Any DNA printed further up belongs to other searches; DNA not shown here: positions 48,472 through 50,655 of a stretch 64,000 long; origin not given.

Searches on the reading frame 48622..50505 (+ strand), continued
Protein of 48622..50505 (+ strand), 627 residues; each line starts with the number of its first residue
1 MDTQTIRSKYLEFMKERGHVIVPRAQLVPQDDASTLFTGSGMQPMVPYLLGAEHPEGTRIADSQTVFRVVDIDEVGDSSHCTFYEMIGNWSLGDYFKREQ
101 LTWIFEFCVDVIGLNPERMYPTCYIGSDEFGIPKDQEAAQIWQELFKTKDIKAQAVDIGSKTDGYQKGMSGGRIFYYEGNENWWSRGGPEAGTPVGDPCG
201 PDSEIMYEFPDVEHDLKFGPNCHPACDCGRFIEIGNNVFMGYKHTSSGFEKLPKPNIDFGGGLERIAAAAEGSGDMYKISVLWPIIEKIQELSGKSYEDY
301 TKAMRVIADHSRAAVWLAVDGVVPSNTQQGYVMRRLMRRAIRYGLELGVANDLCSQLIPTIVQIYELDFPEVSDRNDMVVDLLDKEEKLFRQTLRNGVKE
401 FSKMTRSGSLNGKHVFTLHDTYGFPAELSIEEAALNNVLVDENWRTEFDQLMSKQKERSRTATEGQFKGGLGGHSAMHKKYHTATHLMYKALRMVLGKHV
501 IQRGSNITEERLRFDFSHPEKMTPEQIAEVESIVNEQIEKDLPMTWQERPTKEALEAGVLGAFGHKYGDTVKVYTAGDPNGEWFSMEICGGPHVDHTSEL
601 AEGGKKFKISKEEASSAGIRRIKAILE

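Call 85: predict_structure(alignment_id=A2)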
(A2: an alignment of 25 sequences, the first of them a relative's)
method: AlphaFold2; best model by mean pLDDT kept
length: 627 residues; sequences in the alignment: 25
mean_pLDDT: 77.3   pTM: 0.56
mean pLDDT of the five models: 77.3, 77.0, 76.7, 74.4, 69.9
residues with pLDDT >= 90: 172; 70-90: 298; 50-70: 89; < 50: 68
segments of 3 or more residues with pLDDT < 50: 32-85, 458-471
pLDDT, mean of each block of 10 residues (from residue 1): 75 75 53 47 38 31 36 38 48 72 91 92 94 93 97 94 92 93 82 80 89 87 87 82 87 62 69 63 86 89 78 79 69 75 81 88 76 84 89 80 87 83 72 82 86 57 33 73 92 91 79 84 93 95 89 81 64 86 84 89 91 72 90
secondary structure, 60 per line:
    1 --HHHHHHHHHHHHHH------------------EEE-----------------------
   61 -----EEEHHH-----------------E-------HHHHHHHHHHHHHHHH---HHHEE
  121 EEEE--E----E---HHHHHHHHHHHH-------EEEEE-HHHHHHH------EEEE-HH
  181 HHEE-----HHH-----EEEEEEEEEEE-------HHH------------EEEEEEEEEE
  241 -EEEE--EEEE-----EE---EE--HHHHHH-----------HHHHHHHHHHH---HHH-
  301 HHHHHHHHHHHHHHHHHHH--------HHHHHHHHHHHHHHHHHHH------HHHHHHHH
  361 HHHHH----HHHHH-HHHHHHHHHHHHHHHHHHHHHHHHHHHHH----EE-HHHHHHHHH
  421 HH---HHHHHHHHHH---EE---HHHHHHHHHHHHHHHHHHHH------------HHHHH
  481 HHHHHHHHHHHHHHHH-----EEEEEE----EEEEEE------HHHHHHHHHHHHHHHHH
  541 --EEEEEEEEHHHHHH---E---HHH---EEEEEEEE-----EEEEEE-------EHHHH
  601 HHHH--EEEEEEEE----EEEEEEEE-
elements in order: H3-16 E35-37 E66-68 H97-112 E119-124 H136-147 E155-159 H161-167 E174-177 H179-182 E198-208 E231-240 E242-245 E248-251 H266-271 H283-293 H301-319 H328-346 H353-365 H370-374 H376-404 H412-422 H426-435 H444-463 H476-496 E502-507 E512-517 H524-540 E543-550 H551-556 E570-577 E583-588 H597-604 E607-614 E619-626

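Call 87: fold_search(model_id=the predicted structure, library=pdb)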
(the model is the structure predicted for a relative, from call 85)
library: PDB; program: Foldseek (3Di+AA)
matches with E <= 10: 260; with E <= 0.001: 54
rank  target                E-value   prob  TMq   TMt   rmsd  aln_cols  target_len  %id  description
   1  9a7x_B                2.3e-38  1.00  0.58  0.42  12.9       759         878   30  Integrative model of ISPT-SYA by crosslinking MS and deep learning (released 2024-09-18)
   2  1riq                  1.1e-23  1.00  0.54  0.74   4.9       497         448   30  The crystal structure of the catalytic fragment of the alanyl-tRNA synthetase (released 2004-04-06)
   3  9jdn_A                3.5e-23  1.00  0.54  0.78   4.9       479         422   32  Crystal structure of alanyl-tRNA synthetase L219M mutant in complex with ATP and L-alanine (released 2025-06-18)
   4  9jc7_A                7.3e-23  1.00  0.53  0.75   5.6       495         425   29  Crystal structure of alanyl-tRNA synthetase in complex with ATP and L-alanine (released 2025-06-18)
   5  3htz                  2.1e-22  1.00  0.54  0.74   4.9       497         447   30  Crystal Structure of the catalytic fragment of alanyl-tRNA synthetase in complex with L-serine: Re-refined (released 2009-06-30)
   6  9jdn_B                2.4e-22  1.00  0.54  0.77   5.3       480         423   30  Crystal structure of alanyl-tRNA synthetase L219M mutant in complex with ATP and L-alanine (released 2025-06-18)
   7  2zze_A                1.5e-21  1.00  0.31  0.27  14.3       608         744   20  Crystal structure of alanyl-tRNA synthetase without oligomerization domain in lysine-methylated form (released 2009-07-21)
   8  3hxz_A                1.7e-21  1.00  0.54  0.74   5.5       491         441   28  Crystal Structure of catalytic fragment of E. coli AlaRS G237A in complex with AlaSA (released 2009-12-15)
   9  3hxu                  2.1e-21  1.00  0.54  0.74   5.4       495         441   29  Crystal Structure of catalytic fragment of E. coli AlaRS in complex with AlaSA (released 2009-12-15)
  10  5knn_A                2.5e-21  1.00  0.53  0.72   6.0       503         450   26  Evolutionary gain of alanine mischarging to non-cognate tRNAs with a G4:U69 base pair (released 2016-09-28)
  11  5knn_D                3.0e-21  1.00  0.55  0.74   5.2       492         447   27  Evolutionary gain of alanine mischarging to non-cognate tRNAs with a G4:U69 base pair (released 2016-09-28)
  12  2zzg_A                3.1e-21  1.00  0.31  0.27  14.2       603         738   20  Crystal structure of alanyl-tRNA synthetase in complex with 5''-O-(N-(L-alanyl)-sulfamyoxyl) adenine without oligomeri (released 2009-07-21)
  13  5knn_C                3.6e-21  1.00  0.53  0.73   5.5       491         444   26  Evolutionary gain of alanine mischarging to non-cognate tRNAs with a G4:U69 base pair (released 2016-09-28)
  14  5knn_F                3.8e-21  1.00  0.55  0.75   5.2       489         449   28  Evolutionary gain of alanine mischarging to non-cognate tRNAs with a G4:U69 base pair (released 2016-09-28)
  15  5knn_H                7.5e-21  1.00  0.54  0.74   5.3       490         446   28  Evolutionary gain of alanine mischarging to non-cognate tRNAs with a G4:U69 base pair (released 2016-09-28)
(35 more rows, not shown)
